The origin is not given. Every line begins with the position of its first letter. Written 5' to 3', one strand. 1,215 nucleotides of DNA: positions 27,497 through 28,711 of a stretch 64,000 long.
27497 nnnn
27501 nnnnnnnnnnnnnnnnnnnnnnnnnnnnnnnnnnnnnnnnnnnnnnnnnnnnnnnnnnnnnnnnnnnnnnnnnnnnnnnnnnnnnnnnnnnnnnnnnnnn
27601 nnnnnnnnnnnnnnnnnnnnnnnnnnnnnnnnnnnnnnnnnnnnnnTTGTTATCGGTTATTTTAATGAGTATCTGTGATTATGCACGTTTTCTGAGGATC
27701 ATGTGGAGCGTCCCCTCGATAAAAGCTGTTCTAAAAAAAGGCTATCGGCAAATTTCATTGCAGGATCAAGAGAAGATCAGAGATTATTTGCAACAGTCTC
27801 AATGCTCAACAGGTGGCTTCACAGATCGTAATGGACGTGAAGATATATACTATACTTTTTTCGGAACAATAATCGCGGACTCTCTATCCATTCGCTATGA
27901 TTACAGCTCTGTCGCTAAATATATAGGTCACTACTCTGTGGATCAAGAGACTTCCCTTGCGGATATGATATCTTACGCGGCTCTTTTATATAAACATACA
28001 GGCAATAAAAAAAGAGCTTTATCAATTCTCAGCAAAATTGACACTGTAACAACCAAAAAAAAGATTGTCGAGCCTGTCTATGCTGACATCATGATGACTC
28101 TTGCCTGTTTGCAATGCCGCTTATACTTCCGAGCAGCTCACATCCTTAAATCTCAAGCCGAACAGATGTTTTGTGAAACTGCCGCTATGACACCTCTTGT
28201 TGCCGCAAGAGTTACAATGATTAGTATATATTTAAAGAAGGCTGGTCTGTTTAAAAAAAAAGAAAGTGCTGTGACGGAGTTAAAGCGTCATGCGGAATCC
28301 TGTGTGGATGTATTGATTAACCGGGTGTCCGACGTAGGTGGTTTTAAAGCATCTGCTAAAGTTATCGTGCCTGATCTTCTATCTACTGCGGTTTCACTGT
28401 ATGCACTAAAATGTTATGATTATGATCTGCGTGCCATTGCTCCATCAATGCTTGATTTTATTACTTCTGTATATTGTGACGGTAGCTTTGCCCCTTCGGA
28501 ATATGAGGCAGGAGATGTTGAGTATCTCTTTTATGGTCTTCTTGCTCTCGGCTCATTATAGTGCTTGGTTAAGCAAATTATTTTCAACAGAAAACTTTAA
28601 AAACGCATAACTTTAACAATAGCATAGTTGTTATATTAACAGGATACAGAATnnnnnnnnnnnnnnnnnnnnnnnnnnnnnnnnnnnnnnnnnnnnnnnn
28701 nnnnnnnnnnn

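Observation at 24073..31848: A terpenoid cassette carries a DxDD class II cyclase and its own polyprenyl synthase fusion but no squalene synthase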

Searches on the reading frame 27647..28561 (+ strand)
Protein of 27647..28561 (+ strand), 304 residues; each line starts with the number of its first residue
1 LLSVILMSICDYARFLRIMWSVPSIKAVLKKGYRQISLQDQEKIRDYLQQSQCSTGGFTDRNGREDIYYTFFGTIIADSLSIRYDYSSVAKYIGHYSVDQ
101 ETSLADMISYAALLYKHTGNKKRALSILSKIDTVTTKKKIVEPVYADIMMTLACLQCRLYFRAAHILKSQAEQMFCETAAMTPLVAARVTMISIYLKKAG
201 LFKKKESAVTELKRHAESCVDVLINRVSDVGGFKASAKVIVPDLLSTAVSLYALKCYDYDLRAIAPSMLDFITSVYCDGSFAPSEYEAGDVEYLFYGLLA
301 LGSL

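Call 3: search_protein_families(library=pfam, proteins=[window:27647-28561:+], max_evalue=0.01)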
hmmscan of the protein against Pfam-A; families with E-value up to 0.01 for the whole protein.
window:27647-28561:+ (304 aa): 2 families
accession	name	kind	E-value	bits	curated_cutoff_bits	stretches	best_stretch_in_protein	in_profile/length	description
PF00432.27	Prenyltrans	-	4.7e-07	30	26.5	0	28-74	239-282/304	Prenyltransferase alpha-alpha toroid domain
PF10345.15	Cohesin_load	-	0.008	15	25.8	0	107-163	61-112/585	Cohesin loading factor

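Call 4: search_protein_families(library=ncbifam, proteins=[window:27647-28561:+], max_evalue=0.01)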
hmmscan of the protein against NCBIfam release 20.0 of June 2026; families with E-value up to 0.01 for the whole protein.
window:27647-28561:+ (304 aa): 0 families

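Call 32: search_solved_structures(query=window:27665-28558:+, max_evalue=10)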
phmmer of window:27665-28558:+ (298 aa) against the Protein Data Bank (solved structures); distinct sequences matched with E-value up to 10: 1.
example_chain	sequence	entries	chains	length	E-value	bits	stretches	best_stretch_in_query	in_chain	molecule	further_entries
4yde_B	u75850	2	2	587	0.14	14.9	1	28-69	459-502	Protein farnesyltransferase/geranylgeranyltransferase type-1 Subunit beta | Uncharacterized protein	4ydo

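Call 40: find_homologous_proteins(query=window:27665-28561:+, max_evalue=0.001)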
Query window:27665-28561:+ (298 aa): 340 proteins with E <= 0.001 among 1486 candidates; the best 120 are listed.
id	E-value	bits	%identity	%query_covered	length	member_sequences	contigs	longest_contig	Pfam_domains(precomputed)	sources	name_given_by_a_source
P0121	2.4e-191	652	100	100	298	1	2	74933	PF00432.28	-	-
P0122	3.8e-32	130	35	94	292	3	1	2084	PF00432.28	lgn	-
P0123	3.8e-31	127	32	96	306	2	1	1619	-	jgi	jgi:hypothetical protein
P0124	1.6e-30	125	32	97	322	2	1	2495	-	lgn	-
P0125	1.9e-27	115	31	94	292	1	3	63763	PF00432.28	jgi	jgi:prenyltransferase beta subunit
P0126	5.3e-27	113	32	97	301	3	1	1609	PF00432.28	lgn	-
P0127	2.4e-26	111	31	93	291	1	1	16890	PF00432.28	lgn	-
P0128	3.9e-26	110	31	94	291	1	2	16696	PF00432.28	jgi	jgi:hypothetical protein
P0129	4.1e-26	110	33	88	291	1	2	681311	PF00432.28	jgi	jgi:prenyltransferase beta subunit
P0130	3.4e-25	107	31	94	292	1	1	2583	PF00432.28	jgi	-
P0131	3.8e-25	107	31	94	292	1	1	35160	PF00432.28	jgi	jgi:prenyltransferase beta subunit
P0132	7.6e-25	106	34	94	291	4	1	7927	PF00432.28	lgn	-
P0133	1.1e-24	106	31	96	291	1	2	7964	PF00432.28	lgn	-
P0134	2.4e-24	104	31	93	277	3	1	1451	PF00432.28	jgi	jgi:hypothetical protein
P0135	5.3e-23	100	29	95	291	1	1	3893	PF00432.28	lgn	-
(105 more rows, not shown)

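Call 51: search_protein_families(library=ncbifam, proteins=[window:27665-28561:+], max_evalue=0.00001)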
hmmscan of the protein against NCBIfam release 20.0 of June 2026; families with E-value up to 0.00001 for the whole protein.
window:27665-28561:+ (298 aa): 0 families

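Call 52: predict_structure(alignment_id=A1)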
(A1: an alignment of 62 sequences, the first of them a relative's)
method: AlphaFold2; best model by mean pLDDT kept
length: 298 residues; sequences in the alignment: 62
mean_pLDDT: 90.5   pTM: 0.90
mean pLDDT of the five models: 90.5, 89.9, 88.6, 88.2, 87.8
residues with pLDDT >= 90: 204; 70-90: 76; 50-70: 18; < 50: 0
segments of 3 or more residues with pLDDT < 50: none
pLDDT, mean of each block of 10 residues (from residue 1): 79 84 98 98 97 97 98 97 96 89 95 93 83 67 89 80 67 84 90 75 90 96 97 96 97 97 98 95 97 98
secondary structure, 60 per line:
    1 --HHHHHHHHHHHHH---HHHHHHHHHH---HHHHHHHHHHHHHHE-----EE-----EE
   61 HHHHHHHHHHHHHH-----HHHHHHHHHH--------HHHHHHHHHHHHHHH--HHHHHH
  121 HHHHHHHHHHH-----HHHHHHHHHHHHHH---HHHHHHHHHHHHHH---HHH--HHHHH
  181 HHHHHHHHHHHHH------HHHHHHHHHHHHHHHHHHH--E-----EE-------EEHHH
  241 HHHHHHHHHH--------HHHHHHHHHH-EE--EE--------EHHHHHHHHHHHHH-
elements in order: H3-15 H19-28 H32-45 H61-74 H80-89 H98-112 H115-131 H137-150 H154-167 H176-193 H200-218 H238-250 H259-268 H285-297

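Call 54: fold_search(model_id=the predicted structure, library=pdb)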
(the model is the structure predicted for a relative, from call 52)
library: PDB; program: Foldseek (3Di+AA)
matches with E <= 10: 501; with E <= 0.001: 0
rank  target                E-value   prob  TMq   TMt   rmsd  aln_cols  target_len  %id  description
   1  8pak_B                1.3e-03  1.00  0.56  0.49   8.1       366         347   10  Crystal Structure of a Squalene-Hopene Cyclase from Cystobacter fuscus (released 2024-06-26)
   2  8pak_A                1.5e-03  1.00  0.52  0.46   8.6       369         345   10  Crystal Structure of a Squalene-Hopene Cyclase from Cystobacter fuscus (released 2024-06-26)
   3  3hxf_B                2.3e-03  1.00  0.36  0.34  13.7       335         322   15  Engineered RabGGTase in complex with a peptidomimetic inhibitor (compound 32) (released 2009-09-08)
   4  3hxc_B                2.4e-03  1.00  0.36  0.34  13.1       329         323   15  Engineered RabGGTase in complex with a peptidomimetic inhibitor (compound 8) (released 2009-09-08)
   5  3dsu_B                3.3e-03  1.00  0.36  0.34  12.8       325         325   15  Crystal structure of RabGGTase(DELTA LRR; DELTA IG)in complex with farnesyl pyrophosphate (released 2008-09-09)
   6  4q88_A                8.1e-03  0.99  0.36  0.33  10.1       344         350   11  Glycosyl hydrolase family 88 from Bacteroides vulgatus (released 2014-05-21)
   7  7xq4                  8.8e-03  1.00  0.50  0.33   7.0       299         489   13  Drimenyl diphosphate synthase from Streptomyces showdoensis (apo) (released 2023-03-15)
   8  8zg5                  8.8e-03  1.00  0.49  0.34   7.0       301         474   13  Drimenyl diphosphate synthase SsDMS_Y505I&D303A from Streptomyces showdoensis (Apo) (released 2025-05-21)
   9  3pz2_B                8.8e-03  1.00  0.37  0.35  11.2       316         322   16  Crystal structure of RabGGTase(DELTA LRR; DELTA IG) in Complex with BMS3 and lipid substrate GGPP (released 2011-05-11)
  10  3dst_B                1.1e-02  1.00  0.35  0.33  12.4       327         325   15  Crystal structure of RabGGTase(DELTA LRR; DELTA IG)in complex with geranylgeranyl pyrophosphate (released 2008-09-09)
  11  3dsw_B                1.2e-02  1.00  0.35  0.34  12.4       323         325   14  Crystal structure of RabGGTase(DELTA LRR; DELTA IG)in complex with mono-prenylated peptide Ser-Cys(GG)-Ser-Cys derivat (released 2008-09-09)
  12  7xr7                  2.5e-02  1.00  0.48  0.31   8.0       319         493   12  Drimenyl diphosphate synthase D303E from Streptomyces showdoensis in complex with farnesyl diphosphate (FPP) and Mg2+ (released 2023-03-15)
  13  3dsv_B                2.5e-02  0.99  0.35  0.34  12.4       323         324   14  Crystal structure of RabGGTase(DELTA LRR; DELTA IG)in complex with mono-prenylated peptide Ser-Cys-Ser-Cys(GG) derivat (released 2008-09-09)
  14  8zgv                  2.7e-02  1.00  0.46  0.32   8.3       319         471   12  Drimenyl diphosphate synthase SsDMS_F248A&D303E from Streptomyces showdoensis in complex with farnesyl diphosphate (FPP) (released 2025-05-21)
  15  7xru                  3.4e-02  1.00  0.45  0.30   7.9       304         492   13  Drimenyl diphosphate synthase D303E from Streptomyces showdoensis in complex with 2-fluorofarnesyl diphosphate (2F-FPP)  (released 2023-03-15)
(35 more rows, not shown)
